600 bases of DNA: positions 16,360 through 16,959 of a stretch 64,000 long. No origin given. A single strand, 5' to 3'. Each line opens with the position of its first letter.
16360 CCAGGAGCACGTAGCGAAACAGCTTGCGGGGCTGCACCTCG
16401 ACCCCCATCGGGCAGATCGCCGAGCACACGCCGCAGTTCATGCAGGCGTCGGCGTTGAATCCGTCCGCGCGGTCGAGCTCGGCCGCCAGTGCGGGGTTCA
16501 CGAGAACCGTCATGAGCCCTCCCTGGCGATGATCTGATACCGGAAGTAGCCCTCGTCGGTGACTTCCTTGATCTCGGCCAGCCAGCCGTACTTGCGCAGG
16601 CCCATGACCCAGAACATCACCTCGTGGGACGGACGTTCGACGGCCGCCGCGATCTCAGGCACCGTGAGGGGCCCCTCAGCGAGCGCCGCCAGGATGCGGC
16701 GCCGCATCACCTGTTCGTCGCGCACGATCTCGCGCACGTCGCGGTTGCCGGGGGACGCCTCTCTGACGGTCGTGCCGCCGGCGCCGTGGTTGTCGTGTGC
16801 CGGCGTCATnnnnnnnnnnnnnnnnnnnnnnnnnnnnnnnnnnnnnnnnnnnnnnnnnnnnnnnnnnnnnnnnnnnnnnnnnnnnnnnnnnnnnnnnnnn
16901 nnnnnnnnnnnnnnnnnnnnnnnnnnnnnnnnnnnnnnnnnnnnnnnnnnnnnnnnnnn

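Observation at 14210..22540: Complete Hdr-like module (ArsR-TusA-MvhD-HdrL-HdrA-hyp-HdrC-HdrB-DsrE-DsrE) in a high-GC aerobic-looking genome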

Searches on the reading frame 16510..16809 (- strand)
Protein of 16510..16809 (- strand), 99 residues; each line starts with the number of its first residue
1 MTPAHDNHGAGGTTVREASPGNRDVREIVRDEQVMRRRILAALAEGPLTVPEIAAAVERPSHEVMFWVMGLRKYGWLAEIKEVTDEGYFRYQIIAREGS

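Call 4: search_protein_families(library=pfam, proteins=[window:16510-16809:-], max_evalue=0.01)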
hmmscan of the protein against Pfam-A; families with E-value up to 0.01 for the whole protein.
window:16510-16809:- (99 aa): 3 families
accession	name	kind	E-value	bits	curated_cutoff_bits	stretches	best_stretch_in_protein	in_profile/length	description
PF21476.4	PF0610-like_N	-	0.00014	22.5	33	1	36-64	3-31/50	PF0610-like, N-terminal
PF12840.13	HTH_20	-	0.00014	22.2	27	1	36-64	6-35/51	Helix-turn-helix domain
PF01022.26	HTH_5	-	0.00039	20.7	22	1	36-58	4-26/47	Bacterial regulatory protein, arsR family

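Call 5: search_protein_families(library=ncbifam, proteins=[window:16510-16809:-], max_evalue=0.001)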
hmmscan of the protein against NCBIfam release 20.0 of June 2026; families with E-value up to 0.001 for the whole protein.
window:16510-16809:- (99 aa): 0 families

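Call 27: search_solved_structures(query=window:16510-16809:-, max_evalue=10)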
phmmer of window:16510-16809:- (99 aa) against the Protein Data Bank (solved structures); distinct sequences matched with E-value up to 10: 7.
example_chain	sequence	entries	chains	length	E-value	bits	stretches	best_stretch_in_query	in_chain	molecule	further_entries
9sgv_A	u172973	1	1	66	0.22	15.1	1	37-77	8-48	Ap3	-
3f6o_A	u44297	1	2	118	0.4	14.2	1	35-81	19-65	Probable transcriptional regulator, ArsR family protein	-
8rdw_D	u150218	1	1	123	0.46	14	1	36-88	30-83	Large ribosomal subunit protein bL12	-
2yvh_A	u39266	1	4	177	0.59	13.7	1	21-90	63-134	Transcriptional regulator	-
2zoz_A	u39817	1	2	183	0.63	13.6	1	21-90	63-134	Transcriptional regulator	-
2yve_A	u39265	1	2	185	0.64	13.6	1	21-90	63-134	Transcriptional regulator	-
2zoy_A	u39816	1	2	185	0.64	13.6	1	21-90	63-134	Transcriptional regulator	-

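Call 32: find_homologous_proteins(query=window:16510-16809:-, max_evalue=0.001)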
Query window:16510-16809:- (99 aa): 972 proteins with E <= 0.001 among 1008 candidates; the best 120 are listed.
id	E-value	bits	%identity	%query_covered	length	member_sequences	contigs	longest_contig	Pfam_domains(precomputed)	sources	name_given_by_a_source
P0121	1.1e-49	184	85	100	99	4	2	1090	-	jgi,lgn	jgi:hypothetical protein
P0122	8.9e-49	182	86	100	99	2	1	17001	-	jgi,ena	jgi:predicted Rossmann fold nucleotide-binding protein DprA/Smf involved in DNA uptake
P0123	2.3e-48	180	85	100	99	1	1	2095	-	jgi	jgi:predicted Rossmann fold nucleotide-binding protein DprA/Smf involved in DNA uptake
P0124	2.5e-48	180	90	85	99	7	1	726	-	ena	-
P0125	6.1e-47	176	83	100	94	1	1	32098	-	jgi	jgi:predicted Rossmann fold nucleotide-binding protein DprA/Smf involved in DNA uptake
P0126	9.4e-47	175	82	100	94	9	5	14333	-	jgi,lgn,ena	jgi:hypothetical protein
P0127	3.6e-46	173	89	89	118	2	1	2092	-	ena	-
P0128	8.4e-46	172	81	100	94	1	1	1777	-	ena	-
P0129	1.2e-45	171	80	100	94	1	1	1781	-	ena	-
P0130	1.8e-45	171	82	100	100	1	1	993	-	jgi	jgi:hypothetical protein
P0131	2.0e-45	171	89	89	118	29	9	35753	-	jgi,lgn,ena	jgi:Trk K+ transport system NAD-binding subunit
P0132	4.1e-45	170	78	100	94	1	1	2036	-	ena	-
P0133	4.9e-45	170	79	100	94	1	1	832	-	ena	-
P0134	6.2e-45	169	78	100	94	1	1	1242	-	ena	-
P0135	6.3e-45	169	82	94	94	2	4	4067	-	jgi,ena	jgi:predicted Rossmann fold nucleotide-binding protein DprA/Smf involved in DNA uptake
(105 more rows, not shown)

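Call 48: search_protein_representatives(alignment_id=A1)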
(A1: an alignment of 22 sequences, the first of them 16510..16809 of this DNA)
Query: 22 sequences, 99 profile positions. Proteins with E-value up to 0.001 (for the whole library): 291; up to 1e-10: 82; up to 1e-30: 2. The best 150 are listed.
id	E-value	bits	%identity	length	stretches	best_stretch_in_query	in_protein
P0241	2.6e-36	139.6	-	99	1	3-99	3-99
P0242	4.0e-31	122.9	-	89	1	35-92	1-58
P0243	9.8e-30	118.5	-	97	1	15-96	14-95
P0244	2.5e-27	110.8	-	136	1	20-96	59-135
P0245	3.9e-27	110.1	-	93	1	48-99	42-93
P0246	4.0e-26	106.9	-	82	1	21-97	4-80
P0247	5.7e-26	106.4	-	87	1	21-96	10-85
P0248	3.1e-25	104.1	-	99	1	38-99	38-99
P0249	1.1e-22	95.8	-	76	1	23-96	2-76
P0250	1.2e-22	95.8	-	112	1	21-87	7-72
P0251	1.4e-22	95.6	-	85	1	18-95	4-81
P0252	3.5e-22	94.3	-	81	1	22-98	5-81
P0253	5.3e-22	93.7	-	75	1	22-95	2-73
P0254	1.2e-21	92.6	-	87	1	22-96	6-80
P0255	2.0e-21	91.9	-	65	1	35-97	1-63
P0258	6.9e-20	86.9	-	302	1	21-96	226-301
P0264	3.5e-18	81.4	-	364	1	35-83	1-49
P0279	1.5e-15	73.0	-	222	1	35-92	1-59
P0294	2.3e-13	66.0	-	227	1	35-80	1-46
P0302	1.8e-12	63.1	-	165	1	17-92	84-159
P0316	4.8e-11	58.5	-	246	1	16-80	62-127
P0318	6.1e-11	58.2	-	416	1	20-83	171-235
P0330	4.7e-10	55.4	-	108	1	33-91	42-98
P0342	5.2e-09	52.0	-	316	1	35-92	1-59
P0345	9.9e-09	51.1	-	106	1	26-97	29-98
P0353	2.6e-08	49.8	-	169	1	24-95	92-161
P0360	5.1e-08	48.8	-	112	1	10-96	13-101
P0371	1.6e-07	47.2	-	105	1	1-98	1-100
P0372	1.6e-07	47.2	-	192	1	29-97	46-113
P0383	4.1e-07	45.9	-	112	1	12-98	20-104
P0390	6.8e-07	45.2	-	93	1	13-94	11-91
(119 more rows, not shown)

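Call 49: search_protein_families(library=pfam, proteins=[P0258, P0264, P0279, P0294, P0316, P0318, P0342, P0302, P0353, P0372], max_evalue=0.001)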
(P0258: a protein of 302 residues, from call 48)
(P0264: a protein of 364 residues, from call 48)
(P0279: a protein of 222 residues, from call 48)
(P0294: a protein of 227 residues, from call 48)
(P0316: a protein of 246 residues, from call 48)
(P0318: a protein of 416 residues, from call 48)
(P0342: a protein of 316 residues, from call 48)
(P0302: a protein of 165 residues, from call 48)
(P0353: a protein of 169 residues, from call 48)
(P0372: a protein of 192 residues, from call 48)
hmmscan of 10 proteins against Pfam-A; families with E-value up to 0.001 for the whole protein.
P0258 (302 aa): 9 families
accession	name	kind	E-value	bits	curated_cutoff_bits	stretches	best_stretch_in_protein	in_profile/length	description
PF12837.12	Fer4_6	-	2.4e-06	27.7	25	1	146-169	1-24/24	4Fe-4S binding domain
PF00037.32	Fer4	-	1.1e-05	25.5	21.1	1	149-170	3-24/24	4Fe-4S binding domain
PF12838.12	Fer4_7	-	1.6e-05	25.7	27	1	154-174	2-22/52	4Fe-4S dicluster domain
PF01978.25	TrmB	-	3.7e-05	23.9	25.6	1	245-298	15-64/68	Sugar-specific transcriptional regulator TrmB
PF17782.7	DprA_WH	-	0.0001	22.7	22.9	1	240-275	13-48/61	DprA winged helix domain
PF13237.11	Fer4_10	-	0.00012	22.4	25.5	1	151-177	6-25/53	4Fe-4S dicluster domain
PF13187.11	Fer4_9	-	0.00017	22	27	1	153-169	1-17/52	4Fe-4S dicluster domain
PF25160.1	LdpA_Fe-S-bd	-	0.00021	21.5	27.6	1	149-170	23-44/49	LdpA Fe-S cluster-binding domain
PF07992.20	Pyr_redox_2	-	0.00037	20.4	26.1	1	43-130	216-290/291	Pyridine nucleotide-disulphide oxidoreductase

P0264 (364 aa): 0 families

P0279 (222 aa): 1 family
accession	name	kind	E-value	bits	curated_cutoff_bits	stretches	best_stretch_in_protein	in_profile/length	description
PF13237.11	Fer4_10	-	0.00038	20.8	25.5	1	90-136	5-48/53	4Fe-4S dicluster domain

P0294 (227 aa): 7 families
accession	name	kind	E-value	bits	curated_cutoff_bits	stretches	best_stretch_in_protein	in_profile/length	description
PF13183.11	Fer4_8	-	1e-08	36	27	1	86-141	2-62/68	4Fe-4S dicluster domain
PF13534.11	Fer4_17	-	1.2e-07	32.6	22.2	1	88-141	1-54/61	4Fe-4S dicluster domain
PF13237.11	Fer4_10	-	3.2e-07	30.6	25.5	1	85-141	5-50/53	4Fe-4S dicluster domain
PF13187.11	Fer4_9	-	3.9e-06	27.2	27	1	88-141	1-45/52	4Fe-4S dicluster domain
PF12840.13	HTH_20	-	0.00028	21.2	27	0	2-26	6-31/51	Helix-turn-helix domain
PF21476.4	PF0610-like_N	-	0.00095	19.8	33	0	2-31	3-32/50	PF0610-like, N-terminal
PF25160.1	LdpA_Fe-S-bd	-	0.00099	19.3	27.6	0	87-101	26-40/49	LdpA Fe-S cluster-binding domain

P0316 (246 aa): 1 family
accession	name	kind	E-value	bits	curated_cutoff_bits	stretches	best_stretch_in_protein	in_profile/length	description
PF13183.11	Fer4_8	-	0.00049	21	27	1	182-226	46-68/68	4Fe-4S dicluster domain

P0318 (416 aa): 1 family
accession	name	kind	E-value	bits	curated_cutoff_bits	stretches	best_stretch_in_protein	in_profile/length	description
PF13183.11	Fer4_8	-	0.00031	21.7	27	1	275-314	2-43/68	4Fe-4S dicluster domain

P0342 (316 aa): 0 families

P0302 (165 aa): 1 family
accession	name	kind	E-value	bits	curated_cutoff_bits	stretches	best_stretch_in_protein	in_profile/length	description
PF01206.22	TusA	-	7.3e-08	32.6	28.6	1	13-80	2-69/70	Sulfurtransferase TusA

P0353 (169 aa): 2 families
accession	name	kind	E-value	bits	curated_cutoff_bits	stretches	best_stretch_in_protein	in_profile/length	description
PF12840.13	HTH_20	-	2.4e-05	24.7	27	1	102-147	4-50/51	Helix-turn-helix domain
PF01978.25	TrmB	-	4.7e-05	23.6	25.6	1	109-158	16-63/68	Sugar-specific transcriptional regulator TrmB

P0372 (192 aa): 2 families
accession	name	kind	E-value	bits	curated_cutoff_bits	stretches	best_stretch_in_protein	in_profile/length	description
PF21476.4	PF0610-like_N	-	0.00026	21.6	33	1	53-87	3-37/50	PF0610-like, N-terminal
PF12840.13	HTH_20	-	0.00033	21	27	1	53-96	6-49/51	Helix-turn-helix domain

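Call 50: list_cluster_members(proteins=[P0258, P0264, P0318, P0342, P0330, P0345, P0360, P0371, P0383, P0390])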
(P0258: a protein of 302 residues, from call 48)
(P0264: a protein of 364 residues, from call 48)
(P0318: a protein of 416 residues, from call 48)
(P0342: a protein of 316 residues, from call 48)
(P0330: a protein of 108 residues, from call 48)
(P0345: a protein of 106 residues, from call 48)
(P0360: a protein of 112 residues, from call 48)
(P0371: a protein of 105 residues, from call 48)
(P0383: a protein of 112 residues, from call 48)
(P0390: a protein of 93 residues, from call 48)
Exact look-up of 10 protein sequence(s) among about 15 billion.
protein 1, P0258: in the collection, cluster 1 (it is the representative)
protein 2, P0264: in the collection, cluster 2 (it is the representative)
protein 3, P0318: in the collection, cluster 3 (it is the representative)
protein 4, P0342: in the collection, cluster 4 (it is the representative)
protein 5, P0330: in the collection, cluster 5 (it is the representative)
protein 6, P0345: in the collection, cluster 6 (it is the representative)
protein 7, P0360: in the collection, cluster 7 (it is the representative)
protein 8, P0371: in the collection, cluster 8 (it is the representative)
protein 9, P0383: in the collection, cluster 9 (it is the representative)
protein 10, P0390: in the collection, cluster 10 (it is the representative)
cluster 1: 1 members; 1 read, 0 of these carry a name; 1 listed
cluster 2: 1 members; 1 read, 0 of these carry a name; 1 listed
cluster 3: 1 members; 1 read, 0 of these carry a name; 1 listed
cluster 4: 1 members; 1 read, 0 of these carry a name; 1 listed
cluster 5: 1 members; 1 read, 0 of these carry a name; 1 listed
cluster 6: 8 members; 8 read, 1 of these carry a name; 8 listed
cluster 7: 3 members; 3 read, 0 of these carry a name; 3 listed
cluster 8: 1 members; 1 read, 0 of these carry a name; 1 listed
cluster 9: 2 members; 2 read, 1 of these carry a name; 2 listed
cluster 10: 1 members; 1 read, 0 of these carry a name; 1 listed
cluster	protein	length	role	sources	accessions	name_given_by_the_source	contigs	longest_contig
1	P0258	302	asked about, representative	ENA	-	-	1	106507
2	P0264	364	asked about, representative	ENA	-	-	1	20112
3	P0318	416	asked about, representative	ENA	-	-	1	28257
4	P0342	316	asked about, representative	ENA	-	-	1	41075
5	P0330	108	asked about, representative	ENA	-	-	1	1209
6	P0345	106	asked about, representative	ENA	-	-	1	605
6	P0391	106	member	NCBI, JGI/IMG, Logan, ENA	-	predicted Rossmann fold nucleotide-binding protein DprA/Smf involved in DNA uptake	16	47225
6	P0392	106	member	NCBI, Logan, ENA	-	-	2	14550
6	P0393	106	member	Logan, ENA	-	-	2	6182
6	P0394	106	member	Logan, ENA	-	-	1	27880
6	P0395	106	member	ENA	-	-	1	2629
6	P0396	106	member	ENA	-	-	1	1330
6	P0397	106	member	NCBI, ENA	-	-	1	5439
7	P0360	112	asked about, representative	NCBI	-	-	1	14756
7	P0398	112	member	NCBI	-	-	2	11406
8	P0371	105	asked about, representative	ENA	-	-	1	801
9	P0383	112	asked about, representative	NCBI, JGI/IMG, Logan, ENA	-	-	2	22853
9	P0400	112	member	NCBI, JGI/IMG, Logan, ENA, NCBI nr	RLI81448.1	transcriptional regulator [Archaeoglobales archaeon] | MAG: transcriptional regulator [Archaeoglobales archaeon]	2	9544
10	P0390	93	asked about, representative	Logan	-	-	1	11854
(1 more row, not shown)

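Call 51: predict_structure(alignment_id=A1)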
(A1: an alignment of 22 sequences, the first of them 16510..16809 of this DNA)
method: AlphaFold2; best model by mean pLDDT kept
length: 99 residues; sequences in the alignment: 22
mean_pLDDT: 78.5   pTM: 0.65
mean pLDDT of the five models: 78.5, 76.6, 76.6, 73.5, 69.7
residues with pLDDT >= 90: 43; 70-90: 32; 50-70: 7; < 50: 17
segments of 3 or more residues with pLDDT < 50: 1-17
pLDDT, mean of each block of 10 residues (from residue 1): 33 46 80 91 93 95 91 85 92 80
secondary structure, 60 per line:
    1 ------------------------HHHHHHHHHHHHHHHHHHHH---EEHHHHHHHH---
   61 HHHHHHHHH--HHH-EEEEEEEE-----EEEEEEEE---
elements in order: H25-44 H50-57 H61-69 E76-83 E89-96

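Call 54: fold_search(model_id=the predicted structure, library=pdb)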
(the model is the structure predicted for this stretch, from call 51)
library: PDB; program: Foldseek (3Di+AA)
matches with E <= 10: 1293; with E <= 0.001: 0
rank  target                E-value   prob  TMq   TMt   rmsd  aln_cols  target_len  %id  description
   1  1r23_A                2.5e-03  1.00  0.50  0.48  12.7        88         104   19  Crystal structure of the cyanobacterial metallothionein repressor SmtB in the Zn1-form (one Zn(II) per dimer) (released 2004-05-18)
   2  1r1t_B                4.1e-03  1.00  0.50  0.50  11.0        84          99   21  Crystal structure of the cyanobacterial metallothionein repressor SmtB in the apo-form (released 2004-05-18)
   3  4a6d                  4.7e-03  1.00  0.46  0.15   7.1        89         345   19  Crystal structure of human N-acetylserotonin methyltransferase (ASMT) in complex with SAM (released 2012-11-07)
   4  2kko_MODEL_1_A        5.4e-03  1.00  0.51  0.47   9.2        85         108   22  Solution NMR structure of the homodimeric winged helix-turn-helix DNA-binding domain (fragment 1-100) Mb0332 f (released 2009-08-11)
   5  1smt_A                6.5e-03  1.00  0.50  0.51   8.5        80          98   20  SMTB REPRESSOR FROM SYNECHOCOCCUS PCC7942 (released 1997-12-03)
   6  7kfs                  6.5e-03  1.00  0.51  0.37   3.8        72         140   18  Crystal structure of the MarR family transcriptional regulator from Variovorax paradoxus bound to Benzoic Acid (released 2021-11-10)
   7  1smt_B                9.1e-03  1.00  0.50  0.49   8.5        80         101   20  SMTB REPRESSOR FROM SYNECHOCOCCUS PCC7942 (released 1997-12-03)
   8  7kjl                  9.1e-03  1.00  0.50  0.38   3.7        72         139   17  Crystal structure of the MarR family transcriptional regulator from Variovorax paradoxus bound to Salicylic acid (released 2021-12-01)
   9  7kfq                  1.1e-02  1.00  0.50  0.37   3.7        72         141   17  Crystal structure of the MarR family transcriptional regulator from Variovorax paradoxus bound to 1H-Indole-3-Carboxylic (released 2021-11-10)
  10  4k2e_A                1.4e-02  1.00  0.52  0.54   4.4        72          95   18  HlyU from Vibrio cholerae N16961 (released 2014-04-30)
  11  4omz_B                1.4e-02  1.00  0.52  0.52   5.3        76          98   16  Crystal Structure of NolR from Sinorhizobium fredii (released 2014-04-16)
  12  6uvu_B                1.6e-02  0.99  0.45  0.39  11.3        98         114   18  Crystal structure of the AntR antimony-specific transcriptional repressor (released 2020-11-04)
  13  6j05_A                1.7e-02  1.00  0.51  0.50   6.4        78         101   23  Structures of two ArsR As(III)-responsive repressors: implications for the mechanism of derepression (released 2019-07-03)
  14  6o8k                  1.7e-02  1.00  0.50  0.53   5.3        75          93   17  Crystal Structure of apo and reduced Sulfide-responsive transcriptional repressor (SqrR) from Rhodobacter capsulatus. (released 2020-04-01)
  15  8qkf_B                1.9e-02  0.99  0.45  0.47   7.6        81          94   16  SmtB protein of Mycobacterium smegmatis (released 2024-09-25)
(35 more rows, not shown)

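Call 58: find_encoding_contigs(protein=P0391, flank=8000, max_places=2)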
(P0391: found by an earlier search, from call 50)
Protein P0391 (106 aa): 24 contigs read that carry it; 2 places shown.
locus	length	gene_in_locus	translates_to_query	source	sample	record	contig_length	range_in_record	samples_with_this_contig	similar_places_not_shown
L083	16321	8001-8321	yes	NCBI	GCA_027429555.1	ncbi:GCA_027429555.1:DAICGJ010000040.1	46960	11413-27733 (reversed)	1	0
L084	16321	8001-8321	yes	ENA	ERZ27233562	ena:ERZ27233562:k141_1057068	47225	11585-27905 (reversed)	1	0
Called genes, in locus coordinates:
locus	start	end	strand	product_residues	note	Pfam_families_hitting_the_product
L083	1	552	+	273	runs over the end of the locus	PF02633:Creatininase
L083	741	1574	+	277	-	PF08450:SGL, PF01436:NHL (faint)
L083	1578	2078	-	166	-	PF01957:NfeD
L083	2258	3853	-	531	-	PF25145:NfeD1b_N, PF24961:NfeD_membrane, PF01957:NfeD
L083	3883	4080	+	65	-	-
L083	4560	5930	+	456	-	PF00989:PAS, PF08448:PAS_4, PF13426:PAS_9, PF00158:Sigma54_activat, PF14532:Sigma54_activ_2, PF07728:AAA_5, PF25601:AAA_lid_14, PF02954:HTH_8, +2 more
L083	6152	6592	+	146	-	PF02579:Nitro_FeMo-Co (weak)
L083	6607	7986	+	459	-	PF00890:FAD_binding_2, PF01266:DAO (weak), PF01946:Thi4 (faint), PF12831:FAD_oxidored (weak), PF13450:NAD_binding_8, PF12838:Fer4_7 (weak), PF13187:Fer4_9 (weak), PF00037:Fer4 (weak), +3 more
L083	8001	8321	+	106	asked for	-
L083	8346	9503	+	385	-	PF12838:Fer4_7 (weak), PF13183:Fer4_8, PF13187:Fer4_9, PF13237:Fer4_10 (weak), PF13534:Fer4_17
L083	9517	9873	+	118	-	PF02579:Nitro_FeMo-Co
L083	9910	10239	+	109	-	PF17253:DUF5320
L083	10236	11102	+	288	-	PF01656:CbiA, PF10609:ParA, PF13614:AAA_31 (faint), PF12838:Fer4_7 (faint), PF00037:Fer4, PF12837:Fer4_6 (weak)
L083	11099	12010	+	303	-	PF01656:CbiA (weak), PF00037:Fer4 (weak), PF12838:Fer4_7, PF13187:Fer4_9 (weak), PF13237:Fer4_10 (weak), PF14697:Fer4_21 (weak), PF00037:Fer4 (weak), PF12837:Fer4_6 (weak), +4 more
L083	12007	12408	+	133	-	PF02579:Nitro_FeMo-Co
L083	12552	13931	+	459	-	PF01266:DAO (faint), PF07992:Pyr_redox_2, PF13738:Pyr_redox_3 (weak), PF00070:Pyr_redox, PF02852:Pyr_redox_dim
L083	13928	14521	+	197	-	PF07992:Pyr_redox_2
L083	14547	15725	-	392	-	PF22177:PBP1_XylR (weak), PF13377:Peripla_BP_3, PF00165:HTH_AraC (faint), PF12833:HTH_18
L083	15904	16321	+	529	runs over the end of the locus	PF07963:N_methyl (weak)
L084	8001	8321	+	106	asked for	-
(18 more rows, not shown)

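Call 60: find_encoding_contigs(protein=P0400, flank=7000, max_places=1)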
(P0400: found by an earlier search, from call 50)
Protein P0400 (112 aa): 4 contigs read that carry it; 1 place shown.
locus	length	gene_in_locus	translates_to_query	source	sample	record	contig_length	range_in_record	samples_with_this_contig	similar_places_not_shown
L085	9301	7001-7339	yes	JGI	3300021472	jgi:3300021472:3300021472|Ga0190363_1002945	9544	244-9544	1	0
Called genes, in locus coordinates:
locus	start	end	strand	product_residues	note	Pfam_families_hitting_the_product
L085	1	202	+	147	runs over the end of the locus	?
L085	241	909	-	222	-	PF01842:ACT, PF22629:ACT_AHAS_ss, PF18462:DUF5612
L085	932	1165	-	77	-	PF01037:AsnC_trans_reg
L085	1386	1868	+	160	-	-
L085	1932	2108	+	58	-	PF13646:HEAT_2, PF03130:HEAT_PBS (faint)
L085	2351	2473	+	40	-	-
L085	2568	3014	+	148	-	PF13686:DrsE_2, PF02635:DsrE (weak)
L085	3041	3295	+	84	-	PF01206:TusA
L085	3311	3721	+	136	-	PF02662:FlpD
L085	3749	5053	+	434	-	PF00890:FAD_binding_2, PF01134:GIDA (weak), PF03486:HI0933_like (weak), PF12831:FAD_oxidored, PF13183:Fer4_8, PF13187:Fer4_9, PF00037:Fer4, PF07992:Pyr_redox_2, +10 more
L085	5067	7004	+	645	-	PF00890:FAD_binding_2 (weak), PF01266:DAO (weak), PF07992:Pyr_redox_2 (weak), PF12831:FAD_oxidored, PF13450:NAD_binding_8 (weak), PF12837:Fer4_6 (weak), PF12838:Fer4_7, PF13187:Fer4_9 (weak), +5 more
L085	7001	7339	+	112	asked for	-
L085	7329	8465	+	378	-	PF25160:LdpA_Fe-S-bd (faint), PF12838:Fer4_7, PF13183:Fer4_8, PF13187:Fer4_9, PF13237:Fer4_10 (weak), PF13534:Fer4_17 (weak)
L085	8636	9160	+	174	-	PF02371:Transposase_20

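Call 61: find_encoding_contigs(protein=P0398, flank=7000, max_places=1)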
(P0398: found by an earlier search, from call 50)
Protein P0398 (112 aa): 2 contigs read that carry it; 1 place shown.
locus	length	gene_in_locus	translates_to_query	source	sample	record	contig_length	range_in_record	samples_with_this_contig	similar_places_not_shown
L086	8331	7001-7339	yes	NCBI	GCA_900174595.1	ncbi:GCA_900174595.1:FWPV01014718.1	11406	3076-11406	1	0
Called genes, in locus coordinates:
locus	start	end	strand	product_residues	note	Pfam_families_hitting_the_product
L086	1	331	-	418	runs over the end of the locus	PF03916:NrfD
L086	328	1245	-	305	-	PF13247:Fer4_11, PF12838:Fer4_7 (weak), PF12797:Fer4_2 (weak), PF00037:Fer4 (weak), PF12837:Fer4_6 (weak), PF13187:Fer4_9 (weak), PF13237:Fer4_10 (weak)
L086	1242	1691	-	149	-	PF00582:Usp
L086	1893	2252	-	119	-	PF02635:DsrE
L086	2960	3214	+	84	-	PF01206:TusA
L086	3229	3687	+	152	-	PF02662:FlpD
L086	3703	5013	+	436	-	PF00890:FAD_binding_2, PF01266:DAO, PF07992:Pyr_redox_2 (weak), PF12831:FAD_oxidored, PF13450:NAD_binding_8, PF12838:Fer4_7, PF13187:Fer4_9 (weak), PF00037:Fer4, +3 more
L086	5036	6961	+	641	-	PF00890:FAD_binding_2 (weak), PF01266:DAO (weak), PF07992:Pyr_redox_2 (weak), PF12831:FAD_oxidored (weak), PF13450:NAD_binding_8 (weak), PF13187:Fer4_9 (weak), PF14697:Fer4_21 (weak), PF12838:Fer4_7, +4 more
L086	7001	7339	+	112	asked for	PF01022:HTH_5 (faint), PF12840:HTH_20 (faint)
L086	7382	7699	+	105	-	PF25160:LdpA_Fe-S-bd (faint), PF00037:Fer4 (faint), PF12797:Fer4_2 (faint), PF13183:Fer4_8, PF13237:Fer4_10, PF12838:Fer4_7 (weak), PF13187:Fer4_9 (weak), PF13534:Fer4_17, +1 more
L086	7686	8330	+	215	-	?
